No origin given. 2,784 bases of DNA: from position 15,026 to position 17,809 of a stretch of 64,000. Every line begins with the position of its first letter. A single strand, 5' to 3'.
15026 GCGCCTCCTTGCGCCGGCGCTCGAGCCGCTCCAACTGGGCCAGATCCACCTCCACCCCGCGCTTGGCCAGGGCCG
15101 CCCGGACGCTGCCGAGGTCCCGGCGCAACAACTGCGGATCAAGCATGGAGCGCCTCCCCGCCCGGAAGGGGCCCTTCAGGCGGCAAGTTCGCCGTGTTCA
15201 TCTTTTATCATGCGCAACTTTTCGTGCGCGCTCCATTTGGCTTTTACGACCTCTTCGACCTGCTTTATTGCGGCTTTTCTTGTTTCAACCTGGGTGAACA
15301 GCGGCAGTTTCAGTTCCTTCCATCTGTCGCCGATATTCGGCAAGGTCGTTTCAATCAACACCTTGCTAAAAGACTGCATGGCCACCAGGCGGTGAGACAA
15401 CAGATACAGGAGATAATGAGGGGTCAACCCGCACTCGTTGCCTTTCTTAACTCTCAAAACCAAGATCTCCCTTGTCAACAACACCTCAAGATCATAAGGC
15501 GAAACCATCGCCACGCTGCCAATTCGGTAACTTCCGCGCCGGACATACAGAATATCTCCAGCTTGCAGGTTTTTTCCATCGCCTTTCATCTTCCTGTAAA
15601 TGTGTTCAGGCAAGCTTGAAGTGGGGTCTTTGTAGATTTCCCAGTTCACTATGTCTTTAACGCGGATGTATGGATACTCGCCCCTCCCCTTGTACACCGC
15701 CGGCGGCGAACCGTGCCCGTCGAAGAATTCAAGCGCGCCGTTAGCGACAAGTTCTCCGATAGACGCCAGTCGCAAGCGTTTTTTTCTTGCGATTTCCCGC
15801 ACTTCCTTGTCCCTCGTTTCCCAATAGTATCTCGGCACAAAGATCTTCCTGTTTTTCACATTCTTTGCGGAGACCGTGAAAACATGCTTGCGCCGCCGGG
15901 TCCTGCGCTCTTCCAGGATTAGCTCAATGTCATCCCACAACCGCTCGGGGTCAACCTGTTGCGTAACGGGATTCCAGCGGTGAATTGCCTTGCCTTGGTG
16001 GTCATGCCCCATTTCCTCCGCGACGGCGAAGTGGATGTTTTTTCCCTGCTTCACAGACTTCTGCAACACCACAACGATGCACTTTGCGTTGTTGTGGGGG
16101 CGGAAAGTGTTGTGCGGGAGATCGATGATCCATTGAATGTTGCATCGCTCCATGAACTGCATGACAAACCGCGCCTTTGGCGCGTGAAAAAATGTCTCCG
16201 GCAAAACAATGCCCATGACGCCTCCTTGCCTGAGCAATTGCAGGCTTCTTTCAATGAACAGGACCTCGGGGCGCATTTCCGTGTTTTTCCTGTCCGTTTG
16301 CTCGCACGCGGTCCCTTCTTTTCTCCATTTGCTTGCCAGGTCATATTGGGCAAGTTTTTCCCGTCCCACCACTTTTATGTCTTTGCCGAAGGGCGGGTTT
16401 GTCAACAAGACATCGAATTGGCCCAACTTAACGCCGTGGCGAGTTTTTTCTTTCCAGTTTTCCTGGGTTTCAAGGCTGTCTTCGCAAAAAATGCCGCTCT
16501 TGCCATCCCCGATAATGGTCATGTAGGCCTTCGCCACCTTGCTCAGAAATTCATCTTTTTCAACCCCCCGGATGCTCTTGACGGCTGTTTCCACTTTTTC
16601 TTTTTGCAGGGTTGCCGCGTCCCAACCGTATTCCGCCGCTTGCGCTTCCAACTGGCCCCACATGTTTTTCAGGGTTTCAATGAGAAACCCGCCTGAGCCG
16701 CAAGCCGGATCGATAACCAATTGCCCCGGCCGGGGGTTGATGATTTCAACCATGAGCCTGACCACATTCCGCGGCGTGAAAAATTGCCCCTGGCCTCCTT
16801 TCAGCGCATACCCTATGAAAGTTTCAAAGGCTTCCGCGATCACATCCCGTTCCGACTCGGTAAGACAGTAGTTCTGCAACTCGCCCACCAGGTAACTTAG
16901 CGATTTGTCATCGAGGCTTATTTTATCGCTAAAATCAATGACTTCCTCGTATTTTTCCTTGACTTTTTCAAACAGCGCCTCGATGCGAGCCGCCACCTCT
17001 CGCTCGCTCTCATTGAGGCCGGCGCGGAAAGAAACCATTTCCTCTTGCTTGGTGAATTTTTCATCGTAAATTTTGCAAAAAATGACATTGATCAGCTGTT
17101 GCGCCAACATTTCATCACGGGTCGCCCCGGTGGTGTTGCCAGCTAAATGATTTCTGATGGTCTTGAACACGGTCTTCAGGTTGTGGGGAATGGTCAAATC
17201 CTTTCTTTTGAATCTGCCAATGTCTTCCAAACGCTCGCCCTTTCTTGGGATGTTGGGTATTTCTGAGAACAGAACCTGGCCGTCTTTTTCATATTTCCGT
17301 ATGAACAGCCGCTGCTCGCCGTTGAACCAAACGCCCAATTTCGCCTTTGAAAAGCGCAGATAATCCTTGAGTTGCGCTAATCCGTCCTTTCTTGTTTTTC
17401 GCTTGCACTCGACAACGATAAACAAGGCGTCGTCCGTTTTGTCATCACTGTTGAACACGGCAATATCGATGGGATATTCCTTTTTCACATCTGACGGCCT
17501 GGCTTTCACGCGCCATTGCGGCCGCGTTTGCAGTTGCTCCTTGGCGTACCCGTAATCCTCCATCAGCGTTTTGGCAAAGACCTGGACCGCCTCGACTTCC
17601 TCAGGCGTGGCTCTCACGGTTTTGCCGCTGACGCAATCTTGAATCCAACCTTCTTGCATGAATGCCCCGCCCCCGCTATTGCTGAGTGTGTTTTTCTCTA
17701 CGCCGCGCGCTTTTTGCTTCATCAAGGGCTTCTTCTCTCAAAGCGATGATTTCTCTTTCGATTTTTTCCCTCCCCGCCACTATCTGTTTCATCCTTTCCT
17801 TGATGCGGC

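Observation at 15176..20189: Two tandem paralogous single-chain nuclease/N6-methylase/single-TRD genes: a possible heterodimeric type IIB-like R-M system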

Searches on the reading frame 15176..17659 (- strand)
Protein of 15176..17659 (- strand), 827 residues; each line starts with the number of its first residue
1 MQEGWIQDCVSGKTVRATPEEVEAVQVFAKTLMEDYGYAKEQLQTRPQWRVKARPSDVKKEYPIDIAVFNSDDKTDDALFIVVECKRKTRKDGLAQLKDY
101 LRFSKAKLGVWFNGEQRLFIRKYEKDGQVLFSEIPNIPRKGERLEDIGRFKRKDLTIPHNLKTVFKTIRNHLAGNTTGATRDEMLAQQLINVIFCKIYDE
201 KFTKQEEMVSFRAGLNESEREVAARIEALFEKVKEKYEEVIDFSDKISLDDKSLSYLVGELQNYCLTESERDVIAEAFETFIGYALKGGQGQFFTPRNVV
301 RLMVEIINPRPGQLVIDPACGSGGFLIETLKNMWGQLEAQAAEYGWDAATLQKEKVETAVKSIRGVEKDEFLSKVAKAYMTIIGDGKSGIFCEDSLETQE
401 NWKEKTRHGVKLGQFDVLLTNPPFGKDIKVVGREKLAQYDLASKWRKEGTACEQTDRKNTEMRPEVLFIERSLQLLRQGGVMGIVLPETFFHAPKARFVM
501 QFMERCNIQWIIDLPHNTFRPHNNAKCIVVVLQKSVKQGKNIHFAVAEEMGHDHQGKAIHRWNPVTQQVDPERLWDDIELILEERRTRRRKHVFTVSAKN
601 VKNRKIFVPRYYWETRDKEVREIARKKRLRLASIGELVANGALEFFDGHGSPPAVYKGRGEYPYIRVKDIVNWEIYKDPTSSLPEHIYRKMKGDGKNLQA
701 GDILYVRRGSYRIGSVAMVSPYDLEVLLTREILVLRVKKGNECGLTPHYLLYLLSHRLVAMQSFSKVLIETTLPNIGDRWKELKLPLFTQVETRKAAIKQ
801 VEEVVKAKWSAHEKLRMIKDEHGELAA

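Call 3: search_protein_families(library=pfam, proteins=[window:15176-17659:-], max_evalue=0.01)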
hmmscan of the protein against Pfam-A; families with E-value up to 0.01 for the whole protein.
window:15176-17659:- (827 aa): 6 families
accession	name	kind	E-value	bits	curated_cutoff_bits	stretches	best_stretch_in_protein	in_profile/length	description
PF02384.22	N6_Mtase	-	2.2e-33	116.3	20.4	1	270-555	2-254/311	N-6 DNA Methylase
PF13588.12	HSDR_N_2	-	1.1e-13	51.7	25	1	26-137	7-109/110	Type I restriction enzyme R protein N terminus (HSDR_N)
PF07669.17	Eco57I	-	9.2e-11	42.6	25.3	1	393-516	52-168/171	Eco57I restriction-modification methylase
PF01170.24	UPF0020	-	3.1e-08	34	22.3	1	301-432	18-139/197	RMKL-like, methyltransferase domain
PF20473.4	MmeI_Mtase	-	7.3e-08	32.3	27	1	315-383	23-85/259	MmeI, DNA-methyltransferase domain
PF05175.20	MTS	-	0.0016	18.6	23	0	406-429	90-113/170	Methyltransferase small domain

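Call 5: search_solved_structures(query=window:15176-17659:-, max_evalue=0.01, show_alignments=2)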
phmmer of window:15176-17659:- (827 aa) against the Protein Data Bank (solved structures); distinct sequences matched with E-value up to 0.01: 16.
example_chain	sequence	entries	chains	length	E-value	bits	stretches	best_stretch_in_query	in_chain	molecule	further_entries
8w0p_A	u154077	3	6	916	9.2e-26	93.5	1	167-538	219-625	RM.BsaXI | site-specific DNA-methyltransferase (adenine-specific)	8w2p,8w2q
2okc_A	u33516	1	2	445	3.5e-17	65.1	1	271-522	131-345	Type I restriction enzyme StySJI M protein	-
5ybb_A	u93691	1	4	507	9.4e-15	57.1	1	290-534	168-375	Type I restriction-modification system methyltransferase subunit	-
3ufb_A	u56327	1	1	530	2e-14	56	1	270-427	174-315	Type I restriction-modification system methyltransferase subunit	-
7vru_A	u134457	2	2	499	3.1e-13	52.1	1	246-333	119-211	Site-specific DNA-methyltransferase (adenine-specific)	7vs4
7eew_A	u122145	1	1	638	1.9e-10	42.9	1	251-335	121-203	Type I restriction-modification system methyltransferase subunit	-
2y7c_B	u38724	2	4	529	2e-10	42.7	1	285-332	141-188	TYPE I RESTRICTION ENZYME ECOKI M PROTEIN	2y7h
2ar0_A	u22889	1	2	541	2.2e-10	42.7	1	285-332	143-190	Type I restriction enzyme EcoKI M protein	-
3khk_A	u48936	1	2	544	5.2e-09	38.1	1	262-344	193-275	Type I restriction-modification system methylation subunit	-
7vru_B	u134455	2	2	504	1e-07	33.8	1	244-375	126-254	Site-specific DNA-methyltransferase (adenine-specific)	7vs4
2f8l_A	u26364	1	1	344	0.00023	22.7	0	465-535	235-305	hypothetical protein lmo1582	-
3lkd_A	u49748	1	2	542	0.00046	21.7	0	233-329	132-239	Type I restriction-modification system methyltransferase subunit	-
7bst_D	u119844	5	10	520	0.00069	21.1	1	267-333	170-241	Type I restriction enzyme EcoR124II M protein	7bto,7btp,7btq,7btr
2ibs_A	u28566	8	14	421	0.0056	18.1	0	415-537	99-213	Modification methylase TaqI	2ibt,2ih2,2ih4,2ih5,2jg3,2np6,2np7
1aqj_A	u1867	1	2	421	0.0059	18.1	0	415-537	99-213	ADENINE-N6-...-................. TAQI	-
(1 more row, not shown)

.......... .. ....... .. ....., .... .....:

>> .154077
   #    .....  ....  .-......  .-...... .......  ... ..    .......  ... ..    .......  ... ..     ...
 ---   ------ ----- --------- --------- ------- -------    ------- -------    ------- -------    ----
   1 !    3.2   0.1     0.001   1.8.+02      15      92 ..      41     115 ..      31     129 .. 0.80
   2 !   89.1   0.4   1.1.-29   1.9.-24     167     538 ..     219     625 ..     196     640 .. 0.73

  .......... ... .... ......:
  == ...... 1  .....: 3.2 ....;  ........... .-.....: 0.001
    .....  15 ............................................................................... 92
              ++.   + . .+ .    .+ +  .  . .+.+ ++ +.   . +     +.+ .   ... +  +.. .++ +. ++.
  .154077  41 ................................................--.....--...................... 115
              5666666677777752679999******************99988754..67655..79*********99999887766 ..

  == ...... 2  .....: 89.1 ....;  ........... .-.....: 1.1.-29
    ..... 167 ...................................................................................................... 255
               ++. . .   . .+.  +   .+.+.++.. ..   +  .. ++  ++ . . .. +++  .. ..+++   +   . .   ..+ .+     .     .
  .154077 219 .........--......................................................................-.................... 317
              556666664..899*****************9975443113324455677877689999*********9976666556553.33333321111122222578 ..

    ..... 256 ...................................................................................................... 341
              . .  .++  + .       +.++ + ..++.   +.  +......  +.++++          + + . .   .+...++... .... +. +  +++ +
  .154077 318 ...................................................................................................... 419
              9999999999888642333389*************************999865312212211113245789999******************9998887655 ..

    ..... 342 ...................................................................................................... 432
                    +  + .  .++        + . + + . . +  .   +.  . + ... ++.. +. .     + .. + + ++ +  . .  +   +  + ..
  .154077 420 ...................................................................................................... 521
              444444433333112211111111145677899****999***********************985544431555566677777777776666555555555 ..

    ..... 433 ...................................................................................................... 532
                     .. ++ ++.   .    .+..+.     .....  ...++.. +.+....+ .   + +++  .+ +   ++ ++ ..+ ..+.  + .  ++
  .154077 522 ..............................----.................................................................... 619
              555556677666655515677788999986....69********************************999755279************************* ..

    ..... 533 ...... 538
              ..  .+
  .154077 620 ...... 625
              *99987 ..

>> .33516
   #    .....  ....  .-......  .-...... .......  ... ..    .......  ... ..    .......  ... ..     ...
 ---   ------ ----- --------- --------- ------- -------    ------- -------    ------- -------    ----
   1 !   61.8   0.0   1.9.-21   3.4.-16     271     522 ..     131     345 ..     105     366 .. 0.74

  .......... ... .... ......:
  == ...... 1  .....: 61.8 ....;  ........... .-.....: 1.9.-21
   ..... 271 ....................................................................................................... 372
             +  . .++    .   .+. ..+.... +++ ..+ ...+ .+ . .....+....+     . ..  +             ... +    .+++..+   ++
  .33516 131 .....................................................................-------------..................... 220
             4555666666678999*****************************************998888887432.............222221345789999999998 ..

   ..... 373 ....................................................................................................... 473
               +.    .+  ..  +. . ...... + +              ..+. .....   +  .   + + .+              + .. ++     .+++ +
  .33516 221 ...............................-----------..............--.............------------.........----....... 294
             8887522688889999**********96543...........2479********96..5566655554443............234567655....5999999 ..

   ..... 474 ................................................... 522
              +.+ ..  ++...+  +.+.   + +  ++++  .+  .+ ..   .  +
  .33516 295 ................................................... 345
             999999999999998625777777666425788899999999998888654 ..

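Call 6: search_protein_families(library=ncbifam, proteins=[window:15176-17659:-], max_evalue=0.01)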
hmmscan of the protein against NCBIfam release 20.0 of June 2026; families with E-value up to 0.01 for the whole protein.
window:15176-17659:- (827 aa): 7 families
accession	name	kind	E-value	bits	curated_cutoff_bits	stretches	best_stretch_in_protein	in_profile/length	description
NF047738.1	antiphage_MADS2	equivalog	6.4e-111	371.7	720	1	2-569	2-612/654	methylation-associated defense system DNA methyltransferase MAD2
TIGR00497.1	hsdM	equivalog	1.2e-09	37.4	242.75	1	267-545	173-428/515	type I restriction-modification system subunit M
TIGR02987.1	met_A_Alw26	exception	4.2e-08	32.4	353.5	1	290-436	3-133/523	Alw26I/Eco31I/Esp3I family type II restriction adenine-specific DNA-methyltransferase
NF033451.1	BREX_2_MTaseX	equivalog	3.6e-06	25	400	1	315-380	227-286/1185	BREX-2 system adenine-specific DNA-methyltransferase PglX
TIGR01177.1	TIGR01177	hypoth_equivalog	0.00012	21.5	316.55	1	299-328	170-199/330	TIGR01177 family methyltransferase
NF033452.1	BREX_1_MTaseX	exception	0.00027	18.9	500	0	466-546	544-628/1210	BREX-1 system adenine-specific DNA-methyltransferase PglX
NF040721.1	Trm14_Arch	equivalog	0.0074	15.4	280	0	303-428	183-303/370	tRNA (guanine(6)-N2)-methyltransferase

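Call 7: search_protein_families(library=padloc, proteins=[window:15176-17659:-], max_evalue=0.01)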
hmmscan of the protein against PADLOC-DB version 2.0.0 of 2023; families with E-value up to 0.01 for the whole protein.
window:15176-17659:- (827 aa): 63 families (the best 25 are shown)
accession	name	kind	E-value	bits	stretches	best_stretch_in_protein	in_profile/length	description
PDLC03318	MTase_II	-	2e-86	288.9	1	3-566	18-667/723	Type II methyltransferase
PDLC03034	MTase_I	-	2.9e-72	242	1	6-537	44-586/672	Type I methyltransferase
PDLC04134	mad2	-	5.9e-52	175.1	1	24-556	8-468/492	mads_2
PDLC03018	MTase_I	-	3.9e-49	165.7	2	11-343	16-359/749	Type I methyltransferase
PDLC03021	MTase_I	-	1.6e-43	147.3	1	220-606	88-444/491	Type I methyltransferase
PDLC03030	MTase_I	-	5.2e-41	138.8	1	18-534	49-581/670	Type I methyltransferase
PDLC03218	MTase_II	-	1.4e-35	120.9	1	188-535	150-482/532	Type II methyltransferase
PDLC03026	MTase_I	-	2e-29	101.1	1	188-540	30-361/487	Type I methyltransferase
PDLC03025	MTase_I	-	6e-27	92.5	1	288-544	159-380/569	Type I methyltransferase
PDLC03624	REase_MTase_IIG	-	2e-25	86.9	1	257-490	384-602/1271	Type IIG restriction enzyme-methyltransferase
PDLC03317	MTase_II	-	5.3e-24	82.6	1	190-560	189-562/831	Type II methyltransferase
PDLC03031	MTase_I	-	5.8e-23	79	1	240-543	125-412/834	Type I methyltransferase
PDLC03357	MTase_II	-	1.1e-22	78.2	1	248-531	78-330/620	Type II methyltransferase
PDLC03035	MTase_I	-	1.9e-19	67.7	1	230-427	112-287/653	Type I methyltransferase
PDLC03022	MTase_I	-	7.3e-18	62.3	1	204-542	94-413/857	Type I methyltransferase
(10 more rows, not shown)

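Call 12: find_homologous_proteins(query=window:15176-17659:-, max_evalue=1e-10)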
Query window:15176-17659:- (827 aa): 7992 proteins with E <= 1e-10 among 8000 candidates; the best 120 are listed.
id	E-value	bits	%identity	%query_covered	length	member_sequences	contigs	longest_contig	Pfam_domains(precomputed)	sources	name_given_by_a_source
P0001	0.0e+0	1808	95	100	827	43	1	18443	PF02384.23,PF07669.18,PF01170.25,PF13588.13,PF20473.5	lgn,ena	-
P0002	0.0e+0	1529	79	100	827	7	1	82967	PF02384.23,PF07669.18,PF01170.25,PF13588.13,PF20473.5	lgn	-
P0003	0.0e+0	1472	76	100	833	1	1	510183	PF02384.23,PF07669.18,PF01170.25,PF13588.13,PF20473.5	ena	-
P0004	0.0e+0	1466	75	100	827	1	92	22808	PF02384.23,PF07669.18,PF01170.25,PF13588.13,PF20473.5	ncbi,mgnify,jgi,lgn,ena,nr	ncbi:N-6 DNA methylase [Candidatus Woesearchaeota archaeon]|mgnify:CR=1 FL=1|jgi:type I restriction 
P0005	0.0e+0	1466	75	100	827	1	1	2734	PF02384.23,PF07669.18,PF01170.25,PF13588.13,PF20473.5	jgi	jgi:type I restriction enzyme M protein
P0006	0.0e+0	1463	74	100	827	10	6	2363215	PF02384.23,PF07669.18,PF01170.25,PF13588.13,PF20473.5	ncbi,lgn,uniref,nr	ncbi:N-6 DNA methylase [Cycloclasticus sp. P1]|uniref:N-6 DNA methylase n=1 Tax=Cycloclasticus sp. (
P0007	0.0e+0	1463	75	100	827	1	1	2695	PF02384.23,PF07669.18,PF01170.25,PF13588.13,PF20473.5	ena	-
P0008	0.0e+0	1459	75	100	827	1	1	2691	PF02384.23,PF07669.18,PF01170.25,PF13588.13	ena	-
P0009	0.0e+0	1453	74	100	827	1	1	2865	PF02384.23,PF07669.18,PF01170.25,PF13588.13,PF20473.5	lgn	-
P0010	0.0e+0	1453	74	100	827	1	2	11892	PF02384.23,PF07669.18,PF01170.25,PF13588.13,PF20473.5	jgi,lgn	-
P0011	0.0e+0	1452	74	100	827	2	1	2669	PF02384.23,PF07669.18,PF01170.25,PF13588.13,PF20473.5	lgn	-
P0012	0.0e+0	1449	74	100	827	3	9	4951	PF02384.23,PF07669.18,PF01170.25,PF13588.13,PF20473.5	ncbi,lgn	-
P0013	0.0e+0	1439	74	100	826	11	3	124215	PF02384.23,PF07669.18,PF01170.25,PF13588.13,PF20473.5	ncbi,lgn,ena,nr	ncbi:MAG: N-6 DNA methylase [Gammaproteobacteria bacterium]|nr:N-6 DNA methylase [Gammaproteobacteri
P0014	0.0e+0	1420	74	100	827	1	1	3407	PF02384.23,PF07669.18,PF01170.25,PF13588.13,PF20473.5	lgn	-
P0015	0.0e+0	1412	72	100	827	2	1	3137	PF02384.23,PF07669.18,PF01170.25,PF13588.13,PF20473.5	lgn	-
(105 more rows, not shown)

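Call 14: find_encoding_contigs(protein=P0006, flank=8000, max_places=3)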
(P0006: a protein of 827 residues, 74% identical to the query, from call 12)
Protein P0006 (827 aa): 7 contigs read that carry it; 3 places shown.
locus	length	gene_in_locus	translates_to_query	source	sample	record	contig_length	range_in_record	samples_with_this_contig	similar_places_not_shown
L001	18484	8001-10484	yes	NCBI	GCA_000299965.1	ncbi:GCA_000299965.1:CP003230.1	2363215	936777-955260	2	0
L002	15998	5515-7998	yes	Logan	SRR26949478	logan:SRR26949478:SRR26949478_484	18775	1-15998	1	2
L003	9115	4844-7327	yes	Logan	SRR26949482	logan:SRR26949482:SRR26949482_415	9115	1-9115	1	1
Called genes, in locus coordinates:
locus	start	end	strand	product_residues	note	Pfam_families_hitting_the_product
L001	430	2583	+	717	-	PF00317:Ribonuc_red_lgN, PF02867:Ribonuc_red_lgC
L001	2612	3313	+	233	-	PF12637:TSCPD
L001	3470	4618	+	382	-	-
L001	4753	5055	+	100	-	-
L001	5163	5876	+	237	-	-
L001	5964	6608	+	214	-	-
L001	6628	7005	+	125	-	-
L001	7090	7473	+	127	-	-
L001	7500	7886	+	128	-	PF01361:Tautomerase (faint), PF14552:Tautomerase_2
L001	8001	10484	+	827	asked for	PF13588:HSDR_N_2, PF02384:N6_Mtase, PF01170:UPF0020, PF20473:MmeI_Mtase (weak), PF07669:Eco57I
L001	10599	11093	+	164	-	-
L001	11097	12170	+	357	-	PF00753:Lactamase_B (weak)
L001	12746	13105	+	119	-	-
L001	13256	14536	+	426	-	PF02321:OEP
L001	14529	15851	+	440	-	PF25973:BSH_CzcB, PF25919:BSH_CusB, PF25869:3HB_CusB (faint), PF25954:Beta-barrel_RND_2, PF25944:Beta-barrel_RND (weak), PF25967:RND-MFP_C, PF25975:CzcB_C, PF25989:YknX_C (weak)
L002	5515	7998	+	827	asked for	PF13588:HSDR_N_2, PF02384:N6_Mtase, PF01170:UPF0020, PF20473:MmeI_Mtase (weak), PF07669:Eco57I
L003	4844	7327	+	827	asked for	PF13588:HSDR_N_2, PF02384:N6_Mtase, PF01170:UPF0020, PF20473:MmeI_Mtase (weak), PF07669:Eco57I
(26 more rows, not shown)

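Call 15: find_encoding_contigs(protein=P0001, flank=8000, max_places=3)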
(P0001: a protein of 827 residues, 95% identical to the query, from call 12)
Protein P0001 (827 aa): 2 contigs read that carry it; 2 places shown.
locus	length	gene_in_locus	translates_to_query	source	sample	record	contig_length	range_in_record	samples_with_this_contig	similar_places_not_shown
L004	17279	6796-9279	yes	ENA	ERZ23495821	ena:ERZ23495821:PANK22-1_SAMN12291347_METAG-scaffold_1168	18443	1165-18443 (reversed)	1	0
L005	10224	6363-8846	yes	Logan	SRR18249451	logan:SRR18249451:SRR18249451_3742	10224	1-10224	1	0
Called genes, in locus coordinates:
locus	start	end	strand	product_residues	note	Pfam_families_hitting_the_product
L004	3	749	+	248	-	?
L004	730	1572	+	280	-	PF00793:DAHP_synth_1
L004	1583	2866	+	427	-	PF03952:Enolase_N, PF00113:Enolase_C, PF13378:MR_MLE_C (faint)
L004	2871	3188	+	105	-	PF04977:DivIC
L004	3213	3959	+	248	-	PF01128:IspD, PF12804:NTP_transf_3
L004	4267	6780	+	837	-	PF13588:HSDR_N_2, PF02384:N6_Mtase, PF01170:UPF0020, PF07669:Eco57I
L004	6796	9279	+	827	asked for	PF13588:HSDR_N_2, PF02384:N6_Mtase, PF01170:UPF0020, PF20473:MmeI_Mtase, PF07669:Eco57I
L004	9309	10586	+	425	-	PF02403:Seryl_tRNA_N, PF00587:tRNA-synt_2b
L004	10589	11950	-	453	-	PF02233:PNTB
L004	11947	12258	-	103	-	PF12769:PNTB_4TM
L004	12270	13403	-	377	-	PF05222:AlaDh_PNT_N, PF02826:2-Hacid_dh_C (faint), PF01262:AlaDh_PNT_C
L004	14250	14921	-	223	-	PF01027:Bax1-I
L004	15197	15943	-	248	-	PF07386:DUF1499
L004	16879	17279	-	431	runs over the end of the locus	-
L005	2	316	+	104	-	?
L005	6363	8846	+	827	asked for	PF13588:HSDR_N_2, PF02384:N6_Mtase, PF01170:UPF0020, PF20473:MmeI_Mtase, PF07669:Eco57I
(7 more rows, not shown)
